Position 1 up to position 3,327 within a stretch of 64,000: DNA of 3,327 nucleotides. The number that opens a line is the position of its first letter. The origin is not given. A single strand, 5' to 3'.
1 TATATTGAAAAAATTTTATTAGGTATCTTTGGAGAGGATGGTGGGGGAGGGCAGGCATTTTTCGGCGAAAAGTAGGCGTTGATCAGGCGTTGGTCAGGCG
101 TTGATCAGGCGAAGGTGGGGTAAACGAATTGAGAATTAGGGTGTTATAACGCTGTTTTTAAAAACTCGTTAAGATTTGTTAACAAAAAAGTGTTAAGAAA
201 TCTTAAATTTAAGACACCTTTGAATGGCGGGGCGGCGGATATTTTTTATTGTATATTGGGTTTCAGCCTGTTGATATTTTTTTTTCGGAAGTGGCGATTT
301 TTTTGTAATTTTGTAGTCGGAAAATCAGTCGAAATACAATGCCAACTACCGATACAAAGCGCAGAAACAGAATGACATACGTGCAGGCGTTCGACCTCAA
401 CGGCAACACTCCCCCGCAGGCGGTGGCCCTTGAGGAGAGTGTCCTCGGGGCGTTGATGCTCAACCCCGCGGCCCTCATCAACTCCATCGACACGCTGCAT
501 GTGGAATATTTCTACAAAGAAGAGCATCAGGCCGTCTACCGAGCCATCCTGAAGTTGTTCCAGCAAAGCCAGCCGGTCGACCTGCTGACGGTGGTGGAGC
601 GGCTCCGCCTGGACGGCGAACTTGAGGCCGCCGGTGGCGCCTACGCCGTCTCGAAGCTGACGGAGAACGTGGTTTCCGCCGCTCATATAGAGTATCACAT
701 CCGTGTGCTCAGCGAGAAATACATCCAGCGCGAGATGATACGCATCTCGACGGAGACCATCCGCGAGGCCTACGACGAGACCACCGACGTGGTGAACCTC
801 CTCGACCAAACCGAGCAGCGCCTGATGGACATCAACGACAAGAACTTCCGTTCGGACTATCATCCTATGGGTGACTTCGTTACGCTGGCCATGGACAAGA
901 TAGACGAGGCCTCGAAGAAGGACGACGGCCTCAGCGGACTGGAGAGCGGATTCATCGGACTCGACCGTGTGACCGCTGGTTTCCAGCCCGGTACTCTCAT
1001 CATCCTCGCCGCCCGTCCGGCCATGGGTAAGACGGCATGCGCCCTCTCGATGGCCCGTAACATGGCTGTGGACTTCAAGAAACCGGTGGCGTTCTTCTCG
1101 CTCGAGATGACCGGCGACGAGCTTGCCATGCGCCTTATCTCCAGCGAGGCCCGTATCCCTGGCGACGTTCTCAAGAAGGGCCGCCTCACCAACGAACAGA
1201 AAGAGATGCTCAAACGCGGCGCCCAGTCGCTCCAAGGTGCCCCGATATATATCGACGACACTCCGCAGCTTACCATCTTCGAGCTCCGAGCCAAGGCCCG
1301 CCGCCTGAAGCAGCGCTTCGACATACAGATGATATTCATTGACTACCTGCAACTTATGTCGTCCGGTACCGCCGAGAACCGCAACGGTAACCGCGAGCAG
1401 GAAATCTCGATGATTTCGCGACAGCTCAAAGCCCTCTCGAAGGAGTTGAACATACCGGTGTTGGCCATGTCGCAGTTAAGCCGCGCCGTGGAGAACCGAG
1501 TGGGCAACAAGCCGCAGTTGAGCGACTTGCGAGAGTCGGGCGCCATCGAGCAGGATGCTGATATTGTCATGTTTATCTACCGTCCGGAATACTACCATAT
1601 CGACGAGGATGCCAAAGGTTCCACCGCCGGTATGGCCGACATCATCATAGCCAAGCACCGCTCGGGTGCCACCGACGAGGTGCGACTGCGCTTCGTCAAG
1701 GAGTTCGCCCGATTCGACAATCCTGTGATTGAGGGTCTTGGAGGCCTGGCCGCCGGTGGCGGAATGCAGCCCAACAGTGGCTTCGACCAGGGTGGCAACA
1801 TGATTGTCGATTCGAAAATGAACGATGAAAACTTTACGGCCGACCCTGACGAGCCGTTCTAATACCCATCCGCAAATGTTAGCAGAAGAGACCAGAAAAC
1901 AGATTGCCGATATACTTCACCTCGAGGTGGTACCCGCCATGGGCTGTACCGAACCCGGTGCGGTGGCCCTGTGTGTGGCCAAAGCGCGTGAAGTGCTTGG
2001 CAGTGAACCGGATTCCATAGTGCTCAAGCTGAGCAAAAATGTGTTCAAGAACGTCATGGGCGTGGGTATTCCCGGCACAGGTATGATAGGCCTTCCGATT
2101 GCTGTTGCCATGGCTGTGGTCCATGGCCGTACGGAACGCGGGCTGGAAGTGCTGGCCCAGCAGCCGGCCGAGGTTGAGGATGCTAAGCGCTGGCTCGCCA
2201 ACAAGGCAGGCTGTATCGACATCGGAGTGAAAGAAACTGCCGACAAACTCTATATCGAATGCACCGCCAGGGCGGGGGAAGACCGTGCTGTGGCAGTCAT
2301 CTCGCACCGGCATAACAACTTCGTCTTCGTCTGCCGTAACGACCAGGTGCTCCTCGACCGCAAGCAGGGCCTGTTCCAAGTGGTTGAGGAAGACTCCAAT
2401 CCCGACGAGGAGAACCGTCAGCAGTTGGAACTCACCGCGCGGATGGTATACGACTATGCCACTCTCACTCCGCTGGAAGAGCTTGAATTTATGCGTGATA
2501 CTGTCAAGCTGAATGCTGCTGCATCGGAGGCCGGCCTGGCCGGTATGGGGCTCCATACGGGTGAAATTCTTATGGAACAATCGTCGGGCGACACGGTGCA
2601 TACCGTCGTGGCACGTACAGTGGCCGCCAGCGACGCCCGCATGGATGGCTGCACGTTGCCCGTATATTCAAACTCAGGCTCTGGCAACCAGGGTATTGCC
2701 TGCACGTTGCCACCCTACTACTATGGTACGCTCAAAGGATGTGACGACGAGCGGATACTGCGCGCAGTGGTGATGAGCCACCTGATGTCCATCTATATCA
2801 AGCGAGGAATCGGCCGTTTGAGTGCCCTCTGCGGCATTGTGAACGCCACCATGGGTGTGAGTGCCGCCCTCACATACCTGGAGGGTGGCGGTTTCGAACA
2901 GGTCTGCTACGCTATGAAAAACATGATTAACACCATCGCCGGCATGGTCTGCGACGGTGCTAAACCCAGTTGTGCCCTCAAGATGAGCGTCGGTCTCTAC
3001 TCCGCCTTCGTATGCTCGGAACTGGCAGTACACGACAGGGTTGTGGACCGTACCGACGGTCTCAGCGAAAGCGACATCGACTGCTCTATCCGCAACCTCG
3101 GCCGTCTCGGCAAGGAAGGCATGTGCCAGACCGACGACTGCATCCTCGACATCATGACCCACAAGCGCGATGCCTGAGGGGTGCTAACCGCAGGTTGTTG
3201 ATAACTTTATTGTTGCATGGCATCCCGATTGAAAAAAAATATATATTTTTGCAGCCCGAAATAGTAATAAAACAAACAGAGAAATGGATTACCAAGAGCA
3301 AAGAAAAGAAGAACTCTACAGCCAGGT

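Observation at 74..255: New modular intergenic element family: five co-oriented copies built on three phased 11-bp GATC units (copy 1, upstream of dnaB)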

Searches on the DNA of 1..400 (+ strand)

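Call 38: search_rna_families(source=window, start=1, end=400, threshold=evalue, max_evalue=10)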
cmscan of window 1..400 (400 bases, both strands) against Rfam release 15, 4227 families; matches with E-value up to 10: 7.
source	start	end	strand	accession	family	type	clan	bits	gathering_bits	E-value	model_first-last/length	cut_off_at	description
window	168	230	-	RF02696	Teg49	Gene; sRNA;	-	18.8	186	1.2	1-196/196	no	Teg49 sRNA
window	247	355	-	RF01589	plasmodium_snoR11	Gene; snRNA; snoRNA; HACA-box;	-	16.9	80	4.3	1-207/207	no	small nucleolar RNA snoR11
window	151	239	-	RF01934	bxd_6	Gene; lncRNA;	-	15.7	50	1.8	1-93/93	no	Bithoraxoid conserved region 6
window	271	345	+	RF00053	mir-7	Gene; miRNA;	-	15.7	51.8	2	1-91/91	no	mir-7 microRNA precursor family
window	173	236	-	RF02181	ST7-AS2_1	Gene; lncRNA;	-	15.4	80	1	1-72/72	no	ST7 antisense RNA 2 conserved region 1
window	261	324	+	RF04329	snoMe18S-C1367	Gene; snRNA; snoRNA; CD-box;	-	13.7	101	8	1-110/110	no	Drosophila C/D box small nucleolar RNA snoMe18S-C1367 family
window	81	136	-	RF02473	GlsR4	Gene; snRNA; snoRNA; CD-box;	-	12.5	70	7.1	1-61/61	no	Small nucleolar RNA GlsR4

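Call 64: search_dna_similar(query=window:55-255:+, collection=plasmids, mode=distant, max_evalue=0.01)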
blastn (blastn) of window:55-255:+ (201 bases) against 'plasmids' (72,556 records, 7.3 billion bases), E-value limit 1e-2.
No match.

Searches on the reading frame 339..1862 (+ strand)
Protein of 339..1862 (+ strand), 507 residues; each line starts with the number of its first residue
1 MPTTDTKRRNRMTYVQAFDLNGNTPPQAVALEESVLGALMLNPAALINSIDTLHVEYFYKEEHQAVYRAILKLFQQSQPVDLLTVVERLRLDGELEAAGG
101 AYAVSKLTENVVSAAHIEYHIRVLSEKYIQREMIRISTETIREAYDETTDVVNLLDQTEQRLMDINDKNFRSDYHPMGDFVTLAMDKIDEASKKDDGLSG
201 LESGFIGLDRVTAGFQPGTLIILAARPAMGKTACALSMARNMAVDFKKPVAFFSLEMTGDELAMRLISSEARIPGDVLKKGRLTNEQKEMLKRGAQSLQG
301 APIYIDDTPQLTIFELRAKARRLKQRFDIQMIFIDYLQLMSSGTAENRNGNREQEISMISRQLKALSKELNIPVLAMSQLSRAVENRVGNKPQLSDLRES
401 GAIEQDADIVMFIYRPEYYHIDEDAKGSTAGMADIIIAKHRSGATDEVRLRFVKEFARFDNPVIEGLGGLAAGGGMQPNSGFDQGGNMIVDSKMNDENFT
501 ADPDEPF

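Call 20: find_encoding_contigs(protein=window:339-1862:+, flank=10000, max_places=10)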
Protein window:339-1862:+ (507 aa): no gene with exactly this product is on record in the collection.

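Call 21: search_protein_families(library=pfam, proteins=[window:339-1862:+])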
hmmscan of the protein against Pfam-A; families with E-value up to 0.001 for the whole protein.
window:339-1862:+ (507 aa): 4 families
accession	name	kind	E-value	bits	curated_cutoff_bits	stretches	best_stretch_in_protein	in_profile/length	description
PF03796.21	DnaB_C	-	1.5e-103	346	27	1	200-461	1-255/255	DnaB-like helicase C terminal domain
PF00772.26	DnaB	-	4.1e-27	94.7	23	1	25-126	2-103/103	DnaB-like helicase N terminal domain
PF13481.12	AAA_25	-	9.9e-12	45.3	27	1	214-379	28-189/195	AAA domain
PF20307.4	divDNAB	-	0.00015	21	26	0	315-383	186-253/356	Divergent DnaB-like ATPase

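Call 40: find_homologous_proteins(query=window:339-1862:+, max_evalue=1e-100)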
Query window:339-1862:+ (507 aa): 7897 proteins with E <= 1e-100 among 8000 candidates; the best 120 are listed.
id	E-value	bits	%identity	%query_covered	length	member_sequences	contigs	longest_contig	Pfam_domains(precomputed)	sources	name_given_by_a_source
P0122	0.0e+0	1088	100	98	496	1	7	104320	PF03796.22,PF00772.27,PF13481.13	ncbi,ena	-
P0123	0.0e+0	1055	94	100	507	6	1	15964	PF03796.22,PF00772.27,PF13481.13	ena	-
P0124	0.0e+0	1041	93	100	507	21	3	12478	PF03796.22,PF00772.27,PF13481.13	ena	-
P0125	0.0e+0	1015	92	98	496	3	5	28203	PF03796.22,PF00772.27,PF13481.13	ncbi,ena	-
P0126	0.0e+0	1010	92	98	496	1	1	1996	PF03796.22,PF20307.5,PF00772.27,PF13481.13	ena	-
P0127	0.0e+0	1008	92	98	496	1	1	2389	PF03796.22,PF20307.5,PF00772.27,PF13481.13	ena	-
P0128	2.8e-298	1007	90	100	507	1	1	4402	PF03796.22,PF00772.27,PF13481.13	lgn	-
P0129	9.1e-298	1005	92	98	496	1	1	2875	PF03796.22,PF20307.5,PF00772.27,PF13481.13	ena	-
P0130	6.6e-294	993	89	100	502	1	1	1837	PF03796.22,PF00772.27,PF13481.13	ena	-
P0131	2.2e-293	991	91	98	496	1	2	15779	PF03796.22,PF00772.27,PF13481.13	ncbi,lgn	-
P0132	4.3e-293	990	89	100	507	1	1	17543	PF03796.22,PF00772.27,PF13481.13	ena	-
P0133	2.0e-292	988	90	98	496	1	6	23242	PF03796.22,PF00772.27,PF13481.13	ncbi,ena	-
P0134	6.8e-292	986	90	98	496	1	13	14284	PF03796.22,PF00772.27,PF13481.13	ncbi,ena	-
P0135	7.2e-291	983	90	98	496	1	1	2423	PF03796.22,PF00772.27,PF13481.13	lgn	-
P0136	1.8e-290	981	90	98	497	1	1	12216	PF03796.22,PF00772.27,PF13481.13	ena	-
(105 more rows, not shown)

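Call 41: find_encoding_contigs(protein=P0122, flank=10000, max_places=7)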
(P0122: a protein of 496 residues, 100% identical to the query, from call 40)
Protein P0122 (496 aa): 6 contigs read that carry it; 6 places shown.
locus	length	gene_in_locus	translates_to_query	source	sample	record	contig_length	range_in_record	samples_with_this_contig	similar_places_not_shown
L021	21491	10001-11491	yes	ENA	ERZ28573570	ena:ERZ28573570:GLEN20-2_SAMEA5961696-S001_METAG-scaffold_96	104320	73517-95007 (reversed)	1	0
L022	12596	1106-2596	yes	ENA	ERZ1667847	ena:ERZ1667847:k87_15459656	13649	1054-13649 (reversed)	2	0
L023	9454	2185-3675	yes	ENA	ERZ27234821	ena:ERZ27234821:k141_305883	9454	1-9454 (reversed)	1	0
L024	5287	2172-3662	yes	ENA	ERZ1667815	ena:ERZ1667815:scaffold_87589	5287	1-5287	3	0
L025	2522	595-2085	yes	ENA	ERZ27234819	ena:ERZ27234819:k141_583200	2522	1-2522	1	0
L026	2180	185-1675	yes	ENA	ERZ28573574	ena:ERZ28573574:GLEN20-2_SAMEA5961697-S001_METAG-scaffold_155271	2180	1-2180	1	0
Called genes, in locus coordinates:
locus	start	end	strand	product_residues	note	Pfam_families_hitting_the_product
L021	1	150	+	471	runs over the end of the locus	PF14289:DUF4369 (weak), PF13098:Thioredoxin_2 (faint), PF13905:Thioredoxin_8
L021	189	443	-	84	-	-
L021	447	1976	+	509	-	PF01119:DNA_mis_repair, PF08676:MutL_C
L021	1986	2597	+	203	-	PF08551:DUF1751 (weak), PF01694:Rhomboid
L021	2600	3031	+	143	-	-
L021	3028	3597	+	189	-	-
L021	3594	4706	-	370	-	PF01702:TGT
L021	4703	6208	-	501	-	PF25302:NADase_transloc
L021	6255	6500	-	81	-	PF21825:Sequestin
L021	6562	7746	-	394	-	PF01411:tRNA-synt_2c, PF07973:tRNA_SAD, PF02272:DHHA1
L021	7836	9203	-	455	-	PF01411:tRNA-synt_2c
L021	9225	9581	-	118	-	PF00166:Cpn10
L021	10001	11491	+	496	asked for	PF00772:DnaB, PF03796:DnaB_C, PF13481:AAA_25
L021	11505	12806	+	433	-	PF03313:SDH_alpha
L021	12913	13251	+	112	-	PF11680:DUF3276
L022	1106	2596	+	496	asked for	PF00772:DnaB, PF03796:DnaB_C, PF13481:AAA_25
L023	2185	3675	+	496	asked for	PF00772:DnaB, PF03796:DnaB_C, PF13481:AAA_25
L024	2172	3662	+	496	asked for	PF00772:DnaB, PF03796:DnaB_C, PF13481:AAA_25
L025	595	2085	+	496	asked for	PF00772:DnaB, PF03796:DnaB_C, PF13481:AAA_25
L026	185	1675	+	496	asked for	PF00772:DnaB, PF03796:DnaB_C, PF13481:AAA_25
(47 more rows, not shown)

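Call 43: find_encoding_contigs(protein=P0123, flank=10000, max_places=3)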
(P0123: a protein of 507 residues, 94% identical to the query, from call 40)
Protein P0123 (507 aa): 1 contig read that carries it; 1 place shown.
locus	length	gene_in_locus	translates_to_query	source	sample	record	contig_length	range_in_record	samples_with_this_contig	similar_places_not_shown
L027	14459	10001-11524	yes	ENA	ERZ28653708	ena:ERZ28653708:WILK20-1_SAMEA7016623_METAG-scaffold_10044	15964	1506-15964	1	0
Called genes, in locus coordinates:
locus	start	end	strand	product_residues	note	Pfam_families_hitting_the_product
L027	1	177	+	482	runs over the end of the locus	-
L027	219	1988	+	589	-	-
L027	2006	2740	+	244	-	PF01694:Rhomboid, PF08551:DUF1751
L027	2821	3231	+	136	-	-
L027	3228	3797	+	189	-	-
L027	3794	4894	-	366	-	-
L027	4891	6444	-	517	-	PF25302:NADase_transloc (faint)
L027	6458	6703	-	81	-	PF21825:Sequestin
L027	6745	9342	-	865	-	PF01411:tRNA-synt_2c, PF07973:tRNA_SAD, PF02272:DHHA1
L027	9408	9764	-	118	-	PF00166:Cpn10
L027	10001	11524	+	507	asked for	PF00772:DnaB, PF03796:DnaB_C, PF13481:AAA_25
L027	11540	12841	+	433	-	PF03313:SDH_alpha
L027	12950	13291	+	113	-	PF11680:DUF3276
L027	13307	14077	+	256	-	PF00142:Fer4_NifH, PF01656:CbiA, PF02374:ArsA_ATPase (weak), PF06564:CBP_BcsQ, PF09140:MipZ (faint), PF10609:ParA (weak), PF13614:AAA_31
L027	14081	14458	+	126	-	?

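Call 44: find_encoding_contigs(protein=P0125, flank=10000, max_places=3)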
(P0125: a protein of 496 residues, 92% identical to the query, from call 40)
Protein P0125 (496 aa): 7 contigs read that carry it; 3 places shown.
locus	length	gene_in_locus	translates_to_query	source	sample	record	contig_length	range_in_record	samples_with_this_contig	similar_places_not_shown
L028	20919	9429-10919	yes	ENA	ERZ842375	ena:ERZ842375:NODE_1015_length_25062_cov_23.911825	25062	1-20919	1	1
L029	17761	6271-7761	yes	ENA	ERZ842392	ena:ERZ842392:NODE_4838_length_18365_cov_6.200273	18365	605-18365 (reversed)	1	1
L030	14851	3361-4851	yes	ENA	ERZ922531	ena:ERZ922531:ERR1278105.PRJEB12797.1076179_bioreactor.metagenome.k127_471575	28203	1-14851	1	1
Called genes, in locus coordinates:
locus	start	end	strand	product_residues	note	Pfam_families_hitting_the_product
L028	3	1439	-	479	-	?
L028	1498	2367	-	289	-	-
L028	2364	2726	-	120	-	PF04397:LytTR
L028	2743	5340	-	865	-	PF01411:tRNA-synt_2c, PF07973:tRNA_SAD, PF02272:DHHA1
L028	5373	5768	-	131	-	PF00166:Cpn10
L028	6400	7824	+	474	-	-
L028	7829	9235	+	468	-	PF18962:Por_Secre_tail (weak)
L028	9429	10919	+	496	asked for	PF00772:DnaB, PF03796:DnaB_C, PF13481:AAA_25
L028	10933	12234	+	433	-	PF03313:SDH_alpha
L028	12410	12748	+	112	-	PF11680:DUF3276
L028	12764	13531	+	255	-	PF00142:Fer4_NifH, PF01656:CbiA, PF02374:ArsA_ATPase (weak), PF06564:CBP_BcsQ, PF09140:MipZ (faint), PF10609:ParA (weak), PF13614:AAA_31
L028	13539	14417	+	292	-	PF02195:ParB_N, PF17762:HTH_ParB, PF23552:ParB_C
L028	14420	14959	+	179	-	PF18935:DUF5683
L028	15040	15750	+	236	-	PF01618:MotA_ExbB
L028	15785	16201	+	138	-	PF02472:ExbD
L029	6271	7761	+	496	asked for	PF00772:DnaB, PF03796:DnaB_C, PF13481:AAA_25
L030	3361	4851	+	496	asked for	PF00772:DnaB, PF03796:DnaB_C, PF13481:AAA_25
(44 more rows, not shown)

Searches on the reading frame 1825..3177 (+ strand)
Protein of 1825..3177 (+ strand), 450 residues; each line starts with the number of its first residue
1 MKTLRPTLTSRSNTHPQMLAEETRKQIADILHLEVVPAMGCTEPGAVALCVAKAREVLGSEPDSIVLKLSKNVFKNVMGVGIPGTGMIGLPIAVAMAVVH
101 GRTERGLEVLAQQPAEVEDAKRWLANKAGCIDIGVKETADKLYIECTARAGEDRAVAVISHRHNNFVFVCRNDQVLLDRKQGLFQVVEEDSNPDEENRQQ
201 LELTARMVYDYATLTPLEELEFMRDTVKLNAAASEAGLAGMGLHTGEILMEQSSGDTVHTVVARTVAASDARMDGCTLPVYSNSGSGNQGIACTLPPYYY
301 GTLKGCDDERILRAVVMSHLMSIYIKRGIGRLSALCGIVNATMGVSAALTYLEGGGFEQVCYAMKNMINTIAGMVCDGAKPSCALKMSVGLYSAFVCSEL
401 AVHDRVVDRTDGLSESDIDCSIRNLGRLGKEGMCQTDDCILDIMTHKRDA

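Call 31: find_encoding_contigs(protein=window:1825-3177:+, flank=10000, max_places=3)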
Protein window:1825-3177:+ (450 aa): no gene with exactly this product is on record in the collection.
